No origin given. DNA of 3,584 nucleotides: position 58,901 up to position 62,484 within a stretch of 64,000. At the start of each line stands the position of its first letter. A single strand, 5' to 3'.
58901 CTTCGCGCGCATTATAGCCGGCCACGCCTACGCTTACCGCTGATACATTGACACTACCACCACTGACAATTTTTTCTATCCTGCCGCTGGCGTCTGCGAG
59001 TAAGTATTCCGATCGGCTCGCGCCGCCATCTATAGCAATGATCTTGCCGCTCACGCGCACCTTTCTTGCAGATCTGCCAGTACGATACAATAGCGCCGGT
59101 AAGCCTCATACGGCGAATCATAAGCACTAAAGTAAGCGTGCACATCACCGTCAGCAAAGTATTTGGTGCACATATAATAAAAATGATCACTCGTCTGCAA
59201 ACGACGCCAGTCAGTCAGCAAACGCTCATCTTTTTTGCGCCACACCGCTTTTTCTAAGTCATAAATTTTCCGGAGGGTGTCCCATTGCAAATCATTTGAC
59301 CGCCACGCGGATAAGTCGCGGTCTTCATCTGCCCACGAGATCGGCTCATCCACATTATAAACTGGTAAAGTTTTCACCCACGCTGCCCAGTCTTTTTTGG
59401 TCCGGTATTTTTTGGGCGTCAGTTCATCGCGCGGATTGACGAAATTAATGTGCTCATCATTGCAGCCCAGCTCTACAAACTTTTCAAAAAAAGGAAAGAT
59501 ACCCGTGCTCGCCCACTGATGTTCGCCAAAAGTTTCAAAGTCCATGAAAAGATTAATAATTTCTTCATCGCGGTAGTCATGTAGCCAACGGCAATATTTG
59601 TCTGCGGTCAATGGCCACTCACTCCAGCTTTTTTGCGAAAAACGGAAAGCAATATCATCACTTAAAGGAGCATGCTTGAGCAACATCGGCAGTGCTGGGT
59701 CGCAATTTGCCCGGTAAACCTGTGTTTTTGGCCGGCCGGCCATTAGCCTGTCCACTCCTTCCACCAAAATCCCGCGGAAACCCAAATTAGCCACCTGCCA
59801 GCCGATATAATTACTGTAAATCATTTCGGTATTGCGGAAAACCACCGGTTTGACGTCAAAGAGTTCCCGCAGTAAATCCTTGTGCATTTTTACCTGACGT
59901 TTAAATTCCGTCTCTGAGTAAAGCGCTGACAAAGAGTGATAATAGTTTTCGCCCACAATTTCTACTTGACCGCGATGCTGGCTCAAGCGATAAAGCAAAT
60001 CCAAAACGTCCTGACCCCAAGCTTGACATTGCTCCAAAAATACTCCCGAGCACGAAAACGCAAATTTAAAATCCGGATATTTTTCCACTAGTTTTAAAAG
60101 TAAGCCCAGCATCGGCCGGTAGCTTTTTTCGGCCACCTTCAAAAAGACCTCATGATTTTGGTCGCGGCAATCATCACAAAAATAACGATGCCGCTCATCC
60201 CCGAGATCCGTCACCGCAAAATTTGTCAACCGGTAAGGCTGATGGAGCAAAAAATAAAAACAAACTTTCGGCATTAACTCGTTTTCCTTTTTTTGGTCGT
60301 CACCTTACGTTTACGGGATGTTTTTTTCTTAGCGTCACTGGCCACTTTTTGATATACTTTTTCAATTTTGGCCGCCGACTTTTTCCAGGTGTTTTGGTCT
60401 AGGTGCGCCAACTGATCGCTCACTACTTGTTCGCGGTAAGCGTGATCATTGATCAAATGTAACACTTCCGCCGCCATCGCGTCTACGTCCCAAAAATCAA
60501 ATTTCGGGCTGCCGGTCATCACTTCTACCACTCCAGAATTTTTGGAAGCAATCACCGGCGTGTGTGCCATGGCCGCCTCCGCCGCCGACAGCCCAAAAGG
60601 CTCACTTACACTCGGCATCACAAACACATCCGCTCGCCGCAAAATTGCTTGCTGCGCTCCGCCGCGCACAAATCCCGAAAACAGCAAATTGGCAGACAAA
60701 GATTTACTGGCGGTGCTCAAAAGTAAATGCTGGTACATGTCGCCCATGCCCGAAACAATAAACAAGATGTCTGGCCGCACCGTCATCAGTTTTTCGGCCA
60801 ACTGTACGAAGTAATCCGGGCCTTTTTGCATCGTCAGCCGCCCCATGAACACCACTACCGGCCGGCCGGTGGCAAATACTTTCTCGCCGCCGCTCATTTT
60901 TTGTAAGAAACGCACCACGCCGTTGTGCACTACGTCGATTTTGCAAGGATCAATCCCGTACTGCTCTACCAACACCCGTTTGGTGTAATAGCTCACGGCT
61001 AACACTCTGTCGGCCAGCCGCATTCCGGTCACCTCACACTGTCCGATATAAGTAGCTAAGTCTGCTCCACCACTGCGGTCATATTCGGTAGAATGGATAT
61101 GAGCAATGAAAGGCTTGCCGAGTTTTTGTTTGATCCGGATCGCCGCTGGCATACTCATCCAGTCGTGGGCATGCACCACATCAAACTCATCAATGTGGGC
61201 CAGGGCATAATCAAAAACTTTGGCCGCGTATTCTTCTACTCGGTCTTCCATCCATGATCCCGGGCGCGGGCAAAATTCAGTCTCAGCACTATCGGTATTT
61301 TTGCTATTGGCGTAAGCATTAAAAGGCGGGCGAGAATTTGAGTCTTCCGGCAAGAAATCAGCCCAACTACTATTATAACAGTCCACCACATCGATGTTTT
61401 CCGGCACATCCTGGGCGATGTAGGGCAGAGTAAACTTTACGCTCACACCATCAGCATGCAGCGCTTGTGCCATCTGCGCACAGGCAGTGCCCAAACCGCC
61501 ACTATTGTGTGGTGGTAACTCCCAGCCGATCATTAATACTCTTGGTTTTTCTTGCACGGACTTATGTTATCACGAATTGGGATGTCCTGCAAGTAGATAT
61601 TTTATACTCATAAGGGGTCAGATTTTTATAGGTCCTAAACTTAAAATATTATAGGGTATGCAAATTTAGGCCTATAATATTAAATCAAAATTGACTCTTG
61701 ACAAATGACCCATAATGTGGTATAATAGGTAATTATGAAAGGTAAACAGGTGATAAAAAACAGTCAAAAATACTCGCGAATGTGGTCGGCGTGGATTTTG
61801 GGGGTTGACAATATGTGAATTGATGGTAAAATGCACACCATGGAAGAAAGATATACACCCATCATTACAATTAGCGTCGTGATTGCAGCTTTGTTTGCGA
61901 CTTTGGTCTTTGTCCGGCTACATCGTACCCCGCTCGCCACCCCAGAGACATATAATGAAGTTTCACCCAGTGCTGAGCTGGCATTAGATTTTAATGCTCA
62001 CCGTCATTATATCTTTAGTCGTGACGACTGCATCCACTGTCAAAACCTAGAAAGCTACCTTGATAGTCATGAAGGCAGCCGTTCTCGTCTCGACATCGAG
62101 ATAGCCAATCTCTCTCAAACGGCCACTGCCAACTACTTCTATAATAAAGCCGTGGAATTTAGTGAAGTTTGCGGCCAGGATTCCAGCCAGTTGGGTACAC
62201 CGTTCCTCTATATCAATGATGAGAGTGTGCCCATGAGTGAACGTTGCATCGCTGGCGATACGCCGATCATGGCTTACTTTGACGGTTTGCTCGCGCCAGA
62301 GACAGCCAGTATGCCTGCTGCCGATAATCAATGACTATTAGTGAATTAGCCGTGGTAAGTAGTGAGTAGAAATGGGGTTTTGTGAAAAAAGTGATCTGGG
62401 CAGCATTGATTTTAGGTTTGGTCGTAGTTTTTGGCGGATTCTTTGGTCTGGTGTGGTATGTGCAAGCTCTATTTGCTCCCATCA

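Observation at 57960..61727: Near-identical 40-bp consensus promoter duplicated on both sides of the alpha-glucan gene cluster, each followed by a K-rich micro-ORF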

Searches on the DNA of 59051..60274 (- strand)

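Call 49: search_rna_families(sources=[L004, L008, L003, L015, L014, L011], threshold=gathering)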
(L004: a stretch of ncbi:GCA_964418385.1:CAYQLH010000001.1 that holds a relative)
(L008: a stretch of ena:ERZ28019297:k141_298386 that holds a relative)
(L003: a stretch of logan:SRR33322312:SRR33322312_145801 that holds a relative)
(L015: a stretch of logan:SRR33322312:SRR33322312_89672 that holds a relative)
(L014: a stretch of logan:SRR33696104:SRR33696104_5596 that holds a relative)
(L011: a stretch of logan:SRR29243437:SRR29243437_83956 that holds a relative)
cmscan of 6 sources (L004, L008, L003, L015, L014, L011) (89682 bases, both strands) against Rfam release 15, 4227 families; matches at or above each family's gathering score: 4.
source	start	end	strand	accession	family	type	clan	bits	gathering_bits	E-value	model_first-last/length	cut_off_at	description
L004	4452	4525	+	RF00005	tRNA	Gene; tRNA;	CL00001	70.6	29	3e-13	1-71/71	no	tRNA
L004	15980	16063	+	RF00005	tRNA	Gene; tRNA;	CL00001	55.5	29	4.4e-09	1-71/71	no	tRNA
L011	9879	9950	+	RF00005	tRNA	Gene; tRNA;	CL00001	45.9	29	1.8e-06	1-71/71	no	tRNA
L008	12199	12270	+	RF00005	tRNA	Gene; tRNA;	CL00001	44.7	29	4e-06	1-71/71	no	tRNA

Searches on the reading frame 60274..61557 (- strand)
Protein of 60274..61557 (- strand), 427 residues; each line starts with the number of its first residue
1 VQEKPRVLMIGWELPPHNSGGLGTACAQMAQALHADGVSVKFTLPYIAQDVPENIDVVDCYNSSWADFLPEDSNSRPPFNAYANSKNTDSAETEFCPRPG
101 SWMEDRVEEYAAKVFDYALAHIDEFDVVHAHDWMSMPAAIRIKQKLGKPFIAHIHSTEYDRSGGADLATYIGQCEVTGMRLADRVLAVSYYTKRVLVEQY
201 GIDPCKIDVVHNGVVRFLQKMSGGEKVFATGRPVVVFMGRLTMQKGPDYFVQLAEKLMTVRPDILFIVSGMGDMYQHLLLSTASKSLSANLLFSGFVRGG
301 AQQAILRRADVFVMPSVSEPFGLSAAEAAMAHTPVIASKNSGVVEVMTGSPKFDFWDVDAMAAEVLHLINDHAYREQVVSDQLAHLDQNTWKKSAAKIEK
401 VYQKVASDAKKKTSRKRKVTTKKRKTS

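Call 9: search_protein_families(library=pfam, proteins=[window:60274-61557:-])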
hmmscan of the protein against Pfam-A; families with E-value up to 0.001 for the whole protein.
window:60274-61557:- (427 aa): 6 families
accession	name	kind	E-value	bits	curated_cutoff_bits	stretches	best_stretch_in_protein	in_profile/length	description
PF00534.26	Glycos_transf_1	-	7.1e-27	94.5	26.4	1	228-347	11-131/172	Glycosyl transferases group 1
PF13439.12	Glyco_transf_4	-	1.1e-22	81.3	28.5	1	20-214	2-166/170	Glycosyltransferase Family 4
PF13692.12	Glyco_trans_1_4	-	1.4e-21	77.7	27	1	232-371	1-142/142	Glycosyl transferases group 1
PF08323.17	Glyco_transf_5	-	2.9e-18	66.9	22.7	1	6-199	1-227/239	Starch synthase catalytic domain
PF13579.12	Glyco_trans_4_4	-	5.7e-17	62.9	29.7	1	20-213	1-158/158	Glycosyl transferase 4-like domain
PF20706.3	GT4-conflict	-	2.4e-15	56.8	26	1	126-399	83-355/385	Family 4 Glycosyltransferase in conflict systems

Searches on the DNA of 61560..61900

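Call 34: search_rna_families(source=window, start=61560, end=61900, threshold=evalue, max_evalue=10)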
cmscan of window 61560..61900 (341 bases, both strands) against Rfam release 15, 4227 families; matches with E-value up to 10: 2.
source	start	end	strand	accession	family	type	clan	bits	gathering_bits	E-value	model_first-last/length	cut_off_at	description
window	61816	61898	+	RF02074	STnc240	Gene; sRNA;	-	17.9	55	4.2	1-77/77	no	Enterobacterial sRNA STnc240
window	61706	61745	+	RF01609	ceN103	Gene; snRNA; snoRNA; CD-box;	-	16.6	55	7.6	1-109/109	no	Caenorhabditis snoRNA ceN103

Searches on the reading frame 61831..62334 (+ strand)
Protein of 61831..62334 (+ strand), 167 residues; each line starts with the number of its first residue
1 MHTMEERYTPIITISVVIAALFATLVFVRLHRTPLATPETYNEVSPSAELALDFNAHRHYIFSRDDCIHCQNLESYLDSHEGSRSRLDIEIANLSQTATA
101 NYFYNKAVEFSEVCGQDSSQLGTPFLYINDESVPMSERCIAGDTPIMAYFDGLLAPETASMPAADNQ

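Call 9: search_protein_families(library=pfam, proteins=[window:61831-62334:+])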
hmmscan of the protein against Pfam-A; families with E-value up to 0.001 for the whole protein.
window:61831-62334:+ (167 aa): 0 families

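Call 84: find_homologous_proteins(query=window:61840-62334:+, max_evalue=0.00001)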
Query window:61840-62334:+ (164 aa): 5 proteins with E <= 0.00001 among 39 candidates.
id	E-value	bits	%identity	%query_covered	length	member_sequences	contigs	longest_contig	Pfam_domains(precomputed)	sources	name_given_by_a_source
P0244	2.5e-104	364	100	100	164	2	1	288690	-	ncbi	-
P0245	1.1e-75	271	73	99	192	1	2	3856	-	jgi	-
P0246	2.1e-67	244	70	92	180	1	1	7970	-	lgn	-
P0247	7.7e-65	235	65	95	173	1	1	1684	-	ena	-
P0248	4.5e-64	233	64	92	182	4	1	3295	-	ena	-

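Call 85: find_encoding_contigs(protein=P0245, flank=5000, max_places=4)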
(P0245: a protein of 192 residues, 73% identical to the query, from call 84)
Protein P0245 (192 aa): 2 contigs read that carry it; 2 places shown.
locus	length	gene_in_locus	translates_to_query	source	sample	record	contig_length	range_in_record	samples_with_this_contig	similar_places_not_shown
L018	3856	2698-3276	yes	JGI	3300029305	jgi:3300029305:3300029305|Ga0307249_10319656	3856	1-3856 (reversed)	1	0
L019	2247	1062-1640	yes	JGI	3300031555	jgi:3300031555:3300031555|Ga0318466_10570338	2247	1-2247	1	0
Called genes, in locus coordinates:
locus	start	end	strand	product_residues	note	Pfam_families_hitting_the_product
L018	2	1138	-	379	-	?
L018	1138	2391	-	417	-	PF08323:Glyco_transf_5, PF13439:Glyco_transf_4, PF13579:Glyco_trans_4_4, PF20706:GT4-conflict, PF00534:Glycos_transf_1, PF13692:Glyco_trans_1_4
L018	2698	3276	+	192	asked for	-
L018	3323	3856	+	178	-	?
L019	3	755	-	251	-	?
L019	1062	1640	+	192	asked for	-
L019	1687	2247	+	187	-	?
